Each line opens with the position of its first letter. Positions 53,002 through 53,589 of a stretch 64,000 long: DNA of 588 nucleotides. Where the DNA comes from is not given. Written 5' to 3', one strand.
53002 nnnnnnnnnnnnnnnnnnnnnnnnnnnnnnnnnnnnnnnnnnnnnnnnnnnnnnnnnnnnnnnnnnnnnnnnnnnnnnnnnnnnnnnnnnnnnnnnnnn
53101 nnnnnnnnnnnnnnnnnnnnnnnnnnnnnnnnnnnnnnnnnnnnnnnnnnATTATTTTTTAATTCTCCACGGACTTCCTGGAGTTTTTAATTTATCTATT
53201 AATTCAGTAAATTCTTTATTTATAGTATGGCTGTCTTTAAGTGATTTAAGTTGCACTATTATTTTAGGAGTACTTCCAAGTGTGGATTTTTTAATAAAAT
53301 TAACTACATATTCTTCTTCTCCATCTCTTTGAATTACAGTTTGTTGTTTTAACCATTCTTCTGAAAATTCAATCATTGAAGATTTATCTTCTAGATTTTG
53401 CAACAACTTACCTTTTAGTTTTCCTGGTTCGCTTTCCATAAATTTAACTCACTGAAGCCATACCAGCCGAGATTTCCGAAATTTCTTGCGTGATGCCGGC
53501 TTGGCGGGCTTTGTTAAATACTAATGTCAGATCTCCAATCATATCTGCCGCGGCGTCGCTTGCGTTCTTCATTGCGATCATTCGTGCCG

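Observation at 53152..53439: Second small AT-rich ORF (95 aa) inserted between atpG and atpD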

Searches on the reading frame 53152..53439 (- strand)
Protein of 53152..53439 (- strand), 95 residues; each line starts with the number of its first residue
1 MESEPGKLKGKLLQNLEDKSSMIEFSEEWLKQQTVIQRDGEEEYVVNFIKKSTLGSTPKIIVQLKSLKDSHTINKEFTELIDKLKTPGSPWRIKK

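Call 4: search_protein_families(library=pfam, proteins=[window:53152-53439:-], max_evalue=1)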
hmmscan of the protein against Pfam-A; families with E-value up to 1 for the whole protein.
window:53152-53439:- (95 aa): 4 families
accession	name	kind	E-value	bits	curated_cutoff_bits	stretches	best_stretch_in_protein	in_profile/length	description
PF19355.4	DUF5932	-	0.0084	16.4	23.7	1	26-87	19-80/111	Family of unknown function (DUF5932)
PF24026.1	DUF7337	-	0.1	13.1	30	0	60-86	34-60/61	Family of unknown function (DUF7337)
PF00993.25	MHC_II_alpha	-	0.1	12.8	23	1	31-59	17-45/81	Class II histocompatibility antigen, alpha domain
PF03385.23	STELLO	-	0.1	11.9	27.8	1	15-83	48-115/387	STELLO glycosyltransferases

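Call 5: search_protein_families(library=ncbifam, proteins=[window:53152-53439:-], max_evalue=1)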
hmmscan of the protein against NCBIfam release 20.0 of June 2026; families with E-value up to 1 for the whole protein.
window:53152-53439:- (95 aa): 2 families
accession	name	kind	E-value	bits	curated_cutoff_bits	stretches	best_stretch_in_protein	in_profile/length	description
NF004643.0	PRK05989.2-1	equivalog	0.007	14.2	1926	1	15-85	597-661/1184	cobaltochelatase subunit CobN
TIGR01042.1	V-ATPase_V1_A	equivalog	0.16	10.5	779.9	1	21-78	451-509/591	V-type ATPase subunit A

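Call 6: search_protein_families(library=phrogs, proteins=[window:53152-53439:-], max_evalue=1)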
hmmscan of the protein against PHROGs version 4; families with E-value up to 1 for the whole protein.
window:53152-53439:- (95 aa): 1 family
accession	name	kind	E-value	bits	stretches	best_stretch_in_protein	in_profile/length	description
phrog_36374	-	unknown function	0.32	12.3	0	28-49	16-37/68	-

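Call 7: find_homologous_proteins(query=window:53152-53439:-, max_evalue=0.01)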
Query window:53152-53439:- (95 aa): 2 proteins with E <= 0.01 among 2 candidates.
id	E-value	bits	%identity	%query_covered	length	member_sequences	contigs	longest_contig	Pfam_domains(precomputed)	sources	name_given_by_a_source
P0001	2.4e-40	154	100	78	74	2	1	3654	-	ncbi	-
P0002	1.2e-19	88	52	75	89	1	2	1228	-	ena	-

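Call 10: find_encoding_contigs(protein=P0002, flank=10000)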
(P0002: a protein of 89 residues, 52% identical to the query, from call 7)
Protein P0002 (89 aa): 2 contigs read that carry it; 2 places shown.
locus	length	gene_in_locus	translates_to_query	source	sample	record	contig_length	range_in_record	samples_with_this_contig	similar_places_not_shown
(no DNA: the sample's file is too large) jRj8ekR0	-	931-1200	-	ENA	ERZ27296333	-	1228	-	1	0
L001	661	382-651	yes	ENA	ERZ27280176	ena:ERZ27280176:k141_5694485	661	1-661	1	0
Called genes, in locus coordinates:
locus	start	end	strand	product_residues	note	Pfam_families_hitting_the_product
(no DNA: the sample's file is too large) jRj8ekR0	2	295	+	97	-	?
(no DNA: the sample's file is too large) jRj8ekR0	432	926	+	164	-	PF00430:ATP-synt_B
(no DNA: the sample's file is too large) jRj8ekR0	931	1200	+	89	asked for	-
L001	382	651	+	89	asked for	-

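Call 11: find_encoding_contigs(protein=P0001, flank=10000)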
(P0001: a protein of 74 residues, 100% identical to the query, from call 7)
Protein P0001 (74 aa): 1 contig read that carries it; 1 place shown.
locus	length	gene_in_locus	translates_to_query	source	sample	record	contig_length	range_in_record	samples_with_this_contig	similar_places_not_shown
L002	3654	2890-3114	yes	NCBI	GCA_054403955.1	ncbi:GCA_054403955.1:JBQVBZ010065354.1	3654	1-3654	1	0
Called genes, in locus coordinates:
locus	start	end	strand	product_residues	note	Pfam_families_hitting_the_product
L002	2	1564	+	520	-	?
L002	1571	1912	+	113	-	-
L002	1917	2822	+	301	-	PF00231:ATP-synt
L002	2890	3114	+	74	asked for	-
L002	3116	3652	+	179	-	?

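Call 12: search_protein_representatives(protein=window:53152-53439:-)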
Query: 95 residues. Proteins with E-value up to 0.001 (for the whole library): 27; up to 1e-10: 7; up to 1e-30: 0. The best 27 are listed.
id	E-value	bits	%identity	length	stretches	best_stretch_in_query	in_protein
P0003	2.6e-24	100.9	57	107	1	2-94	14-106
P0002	3.7e-20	87.6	55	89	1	6-95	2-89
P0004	5.8e-20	87.0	52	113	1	3-94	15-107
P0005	3.1e-15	71.9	49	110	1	5-95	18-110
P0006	1.6e-14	69.6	48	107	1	5-95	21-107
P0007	6.8e-11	58.0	46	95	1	6-94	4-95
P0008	9.2e-11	57.6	48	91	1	6-95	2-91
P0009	1.2e-08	50.8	37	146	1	4-94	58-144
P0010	1.4e-08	50.6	36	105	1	3-94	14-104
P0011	4.9e-08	48.9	37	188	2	4-94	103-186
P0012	3.2e-07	46.3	42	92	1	4-94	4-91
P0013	3.9e-07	46.0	43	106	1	3-94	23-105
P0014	2.1e-06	43.7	41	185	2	23-94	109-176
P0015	5.4e-06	42.4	36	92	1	18-93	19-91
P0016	7.1e-06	42.0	33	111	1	11-94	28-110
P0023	1.1e-04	38.1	29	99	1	6-94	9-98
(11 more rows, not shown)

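Call 20: find_encoding_contigs(protein=P0003, flank=8000, max_places=4)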
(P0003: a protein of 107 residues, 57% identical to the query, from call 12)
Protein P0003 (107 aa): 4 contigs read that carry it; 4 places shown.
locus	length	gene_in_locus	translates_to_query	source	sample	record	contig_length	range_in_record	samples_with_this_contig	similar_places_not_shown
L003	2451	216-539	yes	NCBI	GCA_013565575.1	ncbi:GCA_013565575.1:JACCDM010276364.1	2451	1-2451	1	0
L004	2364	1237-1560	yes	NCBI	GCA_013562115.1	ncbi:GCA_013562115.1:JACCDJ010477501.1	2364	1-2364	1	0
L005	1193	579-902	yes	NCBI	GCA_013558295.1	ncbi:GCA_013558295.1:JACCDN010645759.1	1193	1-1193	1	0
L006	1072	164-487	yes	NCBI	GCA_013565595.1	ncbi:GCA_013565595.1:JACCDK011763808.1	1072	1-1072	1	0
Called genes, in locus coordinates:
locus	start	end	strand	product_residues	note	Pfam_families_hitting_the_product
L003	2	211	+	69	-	?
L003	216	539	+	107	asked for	-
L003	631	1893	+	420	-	PF02874:ATP-synt_ab_N, PF00006:ATP-synt_ab, PF22919:ATP-synt_VA_C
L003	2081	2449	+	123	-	?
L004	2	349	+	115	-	?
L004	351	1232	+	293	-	PF00231:ATP-synt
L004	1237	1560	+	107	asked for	-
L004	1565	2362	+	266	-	?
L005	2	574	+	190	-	?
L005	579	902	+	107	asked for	-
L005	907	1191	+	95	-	?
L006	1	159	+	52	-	?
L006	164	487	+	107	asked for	-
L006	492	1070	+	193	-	?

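Call 21: find_encoding_contigs(protein=P0011, flank=8000, max_places=4)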
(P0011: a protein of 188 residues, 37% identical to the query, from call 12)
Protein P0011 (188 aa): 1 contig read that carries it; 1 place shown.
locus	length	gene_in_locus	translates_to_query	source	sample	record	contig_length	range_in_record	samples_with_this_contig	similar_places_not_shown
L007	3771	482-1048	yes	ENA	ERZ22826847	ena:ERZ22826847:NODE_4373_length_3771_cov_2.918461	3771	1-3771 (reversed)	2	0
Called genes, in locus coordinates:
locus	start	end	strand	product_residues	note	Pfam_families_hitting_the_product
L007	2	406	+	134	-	?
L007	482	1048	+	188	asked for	-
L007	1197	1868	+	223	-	PF25106:VWA_4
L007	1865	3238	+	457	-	-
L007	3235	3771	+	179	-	?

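Call 24: find_encoding_contigs(protein=P0010, flank=8000, max_places=4)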
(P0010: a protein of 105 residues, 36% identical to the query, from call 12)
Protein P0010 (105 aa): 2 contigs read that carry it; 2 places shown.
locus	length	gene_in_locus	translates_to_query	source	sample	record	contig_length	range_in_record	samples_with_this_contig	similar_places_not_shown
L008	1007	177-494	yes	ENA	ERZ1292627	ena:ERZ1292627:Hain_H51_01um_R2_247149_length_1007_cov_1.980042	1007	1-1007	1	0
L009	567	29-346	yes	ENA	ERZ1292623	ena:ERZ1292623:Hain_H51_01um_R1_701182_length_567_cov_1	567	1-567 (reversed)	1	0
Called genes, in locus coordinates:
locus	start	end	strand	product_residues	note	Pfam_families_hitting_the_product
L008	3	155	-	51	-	?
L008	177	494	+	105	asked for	-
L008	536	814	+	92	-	-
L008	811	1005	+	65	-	?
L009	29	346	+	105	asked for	-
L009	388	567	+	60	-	?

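Call 25: find_encoding_contigs(protein=P0005, flank=8000, max_places=4)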
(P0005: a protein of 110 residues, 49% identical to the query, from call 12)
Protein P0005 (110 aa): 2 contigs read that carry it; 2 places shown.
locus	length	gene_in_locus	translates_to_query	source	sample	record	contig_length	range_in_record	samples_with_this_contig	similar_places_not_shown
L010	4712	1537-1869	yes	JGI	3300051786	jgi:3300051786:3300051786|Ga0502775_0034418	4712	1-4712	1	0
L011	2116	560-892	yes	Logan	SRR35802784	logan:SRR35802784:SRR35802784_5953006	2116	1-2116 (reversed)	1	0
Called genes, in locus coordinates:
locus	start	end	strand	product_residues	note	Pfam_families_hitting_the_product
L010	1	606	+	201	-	?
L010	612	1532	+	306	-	PF00231:ATP-synt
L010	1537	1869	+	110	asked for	-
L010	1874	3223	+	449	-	PF02874:ATP-synt_ab_N, PF00006:ATP-synt_ab, PF22919:ATP-synt_VA_C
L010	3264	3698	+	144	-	PF02823:ATP-synt_DE_N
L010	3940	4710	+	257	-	?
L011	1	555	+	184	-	?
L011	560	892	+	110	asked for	-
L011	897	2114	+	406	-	?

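Call 26: search_protein_families(library=pfam, alignment_id=A1, max_evalue=0.1)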
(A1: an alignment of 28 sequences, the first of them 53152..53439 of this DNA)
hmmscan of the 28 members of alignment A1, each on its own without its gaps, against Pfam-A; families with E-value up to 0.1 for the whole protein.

A. member 1, window:53152-53439:- (95 aa): 1 family
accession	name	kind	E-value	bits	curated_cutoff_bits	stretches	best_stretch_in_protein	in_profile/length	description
PF19355.4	DUF5932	-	0.0084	16.4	23.7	1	26-87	19-80/111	Family of unknown function (DUF5932)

B. families by the number of members that match (of 28 scanned): 9 families
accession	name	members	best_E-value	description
PF19355.4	DUF5932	1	0.0084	Family of unknown function (DUF5932)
PF24680.1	SH3_Hsr9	1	0.0096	Hsr-9 Tudor domain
PF24406.1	nSTAND_NTPase4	1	0.015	Novel STAND NTPase 4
PF10915.13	DUF2709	1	0.039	Protein of unknown function (DUF2709)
PF19745.5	FUT8_N_cat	1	0.046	Alpha-(1,6)-fucosyltransferase N- and catalytic domains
PF01165.25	Ribosomal_S21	1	0.049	Ribosomal protein S21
PF15412.11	Nse4-Nse3_bdg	1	0.056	Binding domain of Nse4/EID3 to Nse3-MAGE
PF19702.4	DUF6200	1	0.057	Family of unknown function (DUF6200)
PF22379.2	MCM10_OB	1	0.066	MCM10 OB-fold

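Call 29: search_solved_structures(query=A1, max_evalue=10)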
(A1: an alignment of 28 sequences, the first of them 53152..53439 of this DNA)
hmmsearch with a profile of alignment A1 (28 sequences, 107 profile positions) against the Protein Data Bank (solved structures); distinct sequences matched with E-value up to 10: 0.

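Call 33: predict_structure(alignment_id=A1)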
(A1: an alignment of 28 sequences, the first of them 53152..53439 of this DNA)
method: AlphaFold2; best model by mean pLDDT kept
length: 95 residues; sequences in the alignment: 28
mean_pLDDT: 75.6   pTM: 0.53
mean pLDDT of the five models: 75.6, 74.6, 74.1, 72.4, 69.9
residues with pLDDT >= 90: 2; 70-90: 65; 50-70: 20; < 50: 8
segments of 3 or more residues with pLDDT < 50: 16-21
pLDDT, mean of each block of 10 residues (from residue 1): 55 49 69 83 87 78 88 87 82 80
secondary structure, 60 per line:
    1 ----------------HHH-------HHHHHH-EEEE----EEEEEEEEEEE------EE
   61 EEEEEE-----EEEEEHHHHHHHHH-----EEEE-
elements in order: H27-32 E34-37 E42-52 E59-66 E72-76 H77-85 E91-94

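Call 37: fold_search(model_id=the predicted structure, library=pdb)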
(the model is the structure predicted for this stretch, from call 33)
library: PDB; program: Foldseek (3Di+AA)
matches with E <= 10: 631; with E <= 0.001: 0
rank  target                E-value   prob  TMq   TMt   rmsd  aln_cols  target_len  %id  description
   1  1ueb_B                9.7e-02  0.99  0.33  0.20   3.1        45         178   22  Crystal structure of translation elongation factor P from Thermus thermophilus HB8 (released 2004-05-25)
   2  1ueb_A                1.1e-01  0.98  0.33  0.19   3.1        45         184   22  Crystal structure of translation elongation factor P from Thermus thermophilus HB8 (released 2004-05-25)
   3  1iz6_C                2.1e-01  0.90  0.34  0.26   3.0        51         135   18  Crystal Structure of Translation Initiation Factor 5A from Pyrococcus Horikoshii (released 2003-01-28)
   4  6j7m_M                2.2e-01  0.95  0.32  0.19   3.4        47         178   13  Complex structure of the Pseudomonas aeruginosa rhamnosyltransferase EarP with the acceptor elongation factor EF-P (released 2019-05-15)
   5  5wxk_B                2.7e-01  0.95  0.32  0.43   3.4        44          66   20  EarP bound with domain I of EF-P (released 2018-02-28)
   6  8put_E                3.1e-01  0.89  0.34  0.27   5.8        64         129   12  IF5A in complex with Deoxyhypusine synthase (released 2024-07-03)
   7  8t2x_eI               3.1e-01  0.89  0.35  0.23   5.6        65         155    9  Hypomethylated yeast 80S bound with cycloheximide, P-site tRNA, A-site tRNA, messenger RNA and eIF5A, PRE (released 2024-12-11)
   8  6rji                  3.1e-01  0.87  0.31  0.19   4.0        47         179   13  X-ray structure of the elongation factor P of S. aureus (released 2020-04-01)
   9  1eif                  3.1e-01  0.80  0.33  0.26   5.9        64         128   14  EUKARYOTIC TRANSLATION INITIATION FACTOR 5A FROM METHANOCOCCUS JANNASCHII (released 1998-10-14)
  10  8y0w_5                3.4e-01  0.93  0.34  0.26   3.0        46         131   11  dormant ribosome with eIF5A, eEF2 and SERBP1 (released 2024-02-07)
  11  8bn3_eI               3.4e-01  0.93  0.34  0.24   3.0        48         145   10  Yeast 80S, ES7s delta, eIF5A, Stm1 containing (released 2024-01-10)
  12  7ane_t                3.4e-01  0.51  0.32  0.16   6.9        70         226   13  Leishmania Major mitochondrial ribosome (released 2021-06-23)
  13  3oyy_A                3.6e-01  0.92  0.31  0.18   3.5        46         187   15  Structure of Pseudomonas aeruginosa elongation factor P (released 2011-03-09)
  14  6j7m_N                3.6e-01  0.89  0.30  0.18   3.5        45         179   13  Complex structure of the Pseudomonas aeruginosa rhamnosyltransferase EarP with the acceptor elongation factor EF-P (released 2019-05-15)
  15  1bkb                  3.9e-01  0.92  0.34  0.26   2.9        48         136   19  INITIATION FACTOR 5A FROM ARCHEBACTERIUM PYROBACULUM AEROPHILUM (released 1998-11-04)
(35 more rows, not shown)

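Call 38: find_related_loci(query=A3, collection=genome_contigs, flank=6000)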
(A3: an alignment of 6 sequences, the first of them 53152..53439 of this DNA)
Query A3 (95 aa) in genome_contigs; peptide patterns used: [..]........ (x = any residue, [..] = any of these).
9 stretches matched a pattern, but none encodes a relative of the query by tblastn (E <= 1e-3).

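Call 43: find_related_loci(query=A3, collection=metagenome_contigs, flank=5000)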
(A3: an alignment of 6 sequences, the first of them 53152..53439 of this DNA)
Query A3 (95 aa) in metagenome_contigs; peptide patterns used: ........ (x = any residue, [..] = any of these).
145 stretches matched a pattern; 5 encode a relative of the query (tblastn E <= 1e-3); 5 distinct loci.
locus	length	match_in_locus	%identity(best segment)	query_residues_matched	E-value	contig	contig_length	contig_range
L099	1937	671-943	41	1-94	3e-14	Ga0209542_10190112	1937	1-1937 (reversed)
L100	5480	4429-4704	39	1-94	3e-14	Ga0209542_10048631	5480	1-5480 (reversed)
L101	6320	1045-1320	39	1-94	3e-14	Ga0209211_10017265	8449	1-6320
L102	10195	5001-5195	37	24-94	5e-11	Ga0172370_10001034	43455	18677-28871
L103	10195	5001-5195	37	24-94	5e-11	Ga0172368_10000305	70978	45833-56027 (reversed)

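Call 46: search_protein_families(library=pfam, proteins=[L102:3342-7211:+, L100:3435-4310:+, L100:2913-3731:-, L099:232-477:+, L008:536-814:+, L007:1865-3238:+, L007:2-406:+, L102:1748-3388:+], max_evalue=0.01)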
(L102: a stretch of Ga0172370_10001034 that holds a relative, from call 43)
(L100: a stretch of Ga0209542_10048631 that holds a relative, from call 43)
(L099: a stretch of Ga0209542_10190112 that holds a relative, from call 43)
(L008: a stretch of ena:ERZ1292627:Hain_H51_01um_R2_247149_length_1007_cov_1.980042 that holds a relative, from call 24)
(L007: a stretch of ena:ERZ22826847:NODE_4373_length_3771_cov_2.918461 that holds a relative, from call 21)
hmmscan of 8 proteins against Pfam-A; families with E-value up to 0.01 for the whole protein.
L102:3342-7211:+ (1289 aa): 0 families

L100:3435-4310:+ (291 aa): 0 families

L100:2913-3731:- (272 aa): 1 family
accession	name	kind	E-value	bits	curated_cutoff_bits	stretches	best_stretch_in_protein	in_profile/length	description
PF20803.2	PaaX_M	-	1.3e-16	60.9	24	1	188-254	2-68/83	PaaX protein central Cas2-like domain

L099:232-477:+ (81 aa): 0 families

L008:536-814:+ (92 aa): 0 families

L007:1865-3238:+ (457 aa): 0 families

L007:2-406:+ (134 aa): 1 family
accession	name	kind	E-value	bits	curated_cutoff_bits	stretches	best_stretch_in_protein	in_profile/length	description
PF13814.12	Replic_Relax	-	4.6e-05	24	25.3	1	3-71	124-186/191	Replication-relaxation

L102:1748-3388:+ (546 aa): 0 families

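Call 47: find_related_loci(query=A3, collection=viral_contigs, flank=5000)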
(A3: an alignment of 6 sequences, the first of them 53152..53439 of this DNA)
Query A3 (95 aa) in viral_contigs; peptide patterns used: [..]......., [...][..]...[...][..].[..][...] (x = any residue, [..] = any of these).
53 stretches matched a pattern, but none encodes a relative of the query by tblastn (E <= 1e-3).

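Call 49: find_encoding_contigs(protein=P0004, flank=6000, max_places=3)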
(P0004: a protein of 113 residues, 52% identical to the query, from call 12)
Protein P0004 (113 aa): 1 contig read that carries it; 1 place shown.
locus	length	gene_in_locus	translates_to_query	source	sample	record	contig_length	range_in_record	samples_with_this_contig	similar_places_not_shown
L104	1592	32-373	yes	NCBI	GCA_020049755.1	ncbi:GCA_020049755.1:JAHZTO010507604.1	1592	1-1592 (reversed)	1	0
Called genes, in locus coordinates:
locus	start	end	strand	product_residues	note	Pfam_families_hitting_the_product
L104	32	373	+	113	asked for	-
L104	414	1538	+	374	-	-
